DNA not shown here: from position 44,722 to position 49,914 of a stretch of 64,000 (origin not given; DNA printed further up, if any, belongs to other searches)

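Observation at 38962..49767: Two giant paralogous surface proteins whose first ~690 bp (RBS included) are nucleotide-identical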

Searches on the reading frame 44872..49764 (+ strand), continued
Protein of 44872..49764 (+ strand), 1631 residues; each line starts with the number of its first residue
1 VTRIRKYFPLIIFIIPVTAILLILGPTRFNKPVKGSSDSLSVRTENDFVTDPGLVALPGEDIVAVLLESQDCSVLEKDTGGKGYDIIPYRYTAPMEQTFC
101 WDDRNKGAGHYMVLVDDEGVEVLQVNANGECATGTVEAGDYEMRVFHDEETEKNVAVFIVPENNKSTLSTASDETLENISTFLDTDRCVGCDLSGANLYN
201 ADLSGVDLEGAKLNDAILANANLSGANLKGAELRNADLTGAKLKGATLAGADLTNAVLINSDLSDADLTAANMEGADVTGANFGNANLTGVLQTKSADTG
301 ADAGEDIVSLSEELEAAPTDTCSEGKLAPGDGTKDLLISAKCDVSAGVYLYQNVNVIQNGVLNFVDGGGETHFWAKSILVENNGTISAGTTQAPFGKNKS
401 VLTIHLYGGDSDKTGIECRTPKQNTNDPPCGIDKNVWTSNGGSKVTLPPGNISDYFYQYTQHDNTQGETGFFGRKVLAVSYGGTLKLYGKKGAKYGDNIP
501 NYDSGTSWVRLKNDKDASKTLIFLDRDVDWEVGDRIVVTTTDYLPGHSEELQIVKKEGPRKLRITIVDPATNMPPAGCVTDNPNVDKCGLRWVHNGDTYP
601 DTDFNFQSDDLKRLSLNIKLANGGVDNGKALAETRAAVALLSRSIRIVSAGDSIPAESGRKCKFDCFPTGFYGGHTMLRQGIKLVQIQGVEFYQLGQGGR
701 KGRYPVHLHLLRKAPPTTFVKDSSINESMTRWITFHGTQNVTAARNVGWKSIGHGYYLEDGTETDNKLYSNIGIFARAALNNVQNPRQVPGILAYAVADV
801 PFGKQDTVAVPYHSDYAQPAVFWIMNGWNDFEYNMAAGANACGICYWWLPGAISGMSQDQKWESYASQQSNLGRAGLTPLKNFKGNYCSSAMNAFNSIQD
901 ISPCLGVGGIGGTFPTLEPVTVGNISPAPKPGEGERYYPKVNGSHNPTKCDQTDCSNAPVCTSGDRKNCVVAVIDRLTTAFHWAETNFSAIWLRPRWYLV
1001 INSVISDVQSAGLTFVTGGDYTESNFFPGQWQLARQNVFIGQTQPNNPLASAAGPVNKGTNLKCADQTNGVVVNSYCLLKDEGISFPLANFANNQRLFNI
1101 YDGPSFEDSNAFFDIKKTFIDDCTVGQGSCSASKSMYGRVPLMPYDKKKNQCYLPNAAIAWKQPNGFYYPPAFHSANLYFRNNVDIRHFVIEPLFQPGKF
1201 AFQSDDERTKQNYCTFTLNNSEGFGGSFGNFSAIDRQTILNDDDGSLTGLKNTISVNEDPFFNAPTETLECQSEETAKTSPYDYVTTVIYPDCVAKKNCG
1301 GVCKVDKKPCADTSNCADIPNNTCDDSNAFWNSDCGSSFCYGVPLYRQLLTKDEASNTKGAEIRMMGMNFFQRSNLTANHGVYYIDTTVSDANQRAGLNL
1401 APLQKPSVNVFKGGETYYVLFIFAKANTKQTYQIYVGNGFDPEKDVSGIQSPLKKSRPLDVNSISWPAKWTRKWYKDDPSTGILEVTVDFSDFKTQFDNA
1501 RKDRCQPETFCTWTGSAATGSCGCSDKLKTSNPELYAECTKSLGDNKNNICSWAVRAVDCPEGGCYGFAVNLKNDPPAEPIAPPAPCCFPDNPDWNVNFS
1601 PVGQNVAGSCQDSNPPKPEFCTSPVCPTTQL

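Call 47: list_cluster_members(proteins=[P0001, P0012])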
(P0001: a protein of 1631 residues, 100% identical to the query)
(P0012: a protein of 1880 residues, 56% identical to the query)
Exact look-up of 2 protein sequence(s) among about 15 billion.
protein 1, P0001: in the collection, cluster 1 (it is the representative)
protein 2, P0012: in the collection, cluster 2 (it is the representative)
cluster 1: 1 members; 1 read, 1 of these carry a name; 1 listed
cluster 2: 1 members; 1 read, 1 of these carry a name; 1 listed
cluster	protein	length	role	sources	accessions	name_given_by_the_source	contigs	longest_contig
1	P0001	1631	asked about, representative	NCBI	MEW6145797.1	MAG: pentapeptide repeat-containing protein [Thermodesulfobacteriota bacterium]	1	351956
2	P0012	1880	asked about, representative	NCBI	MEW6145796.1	MAG: pentapeptide repeat-containing protein [Thermodesulfobacteriota bacterium]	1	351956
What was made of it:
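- Tried and rejected: The cluster look-up gave only the NCBI accessions (call 47).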
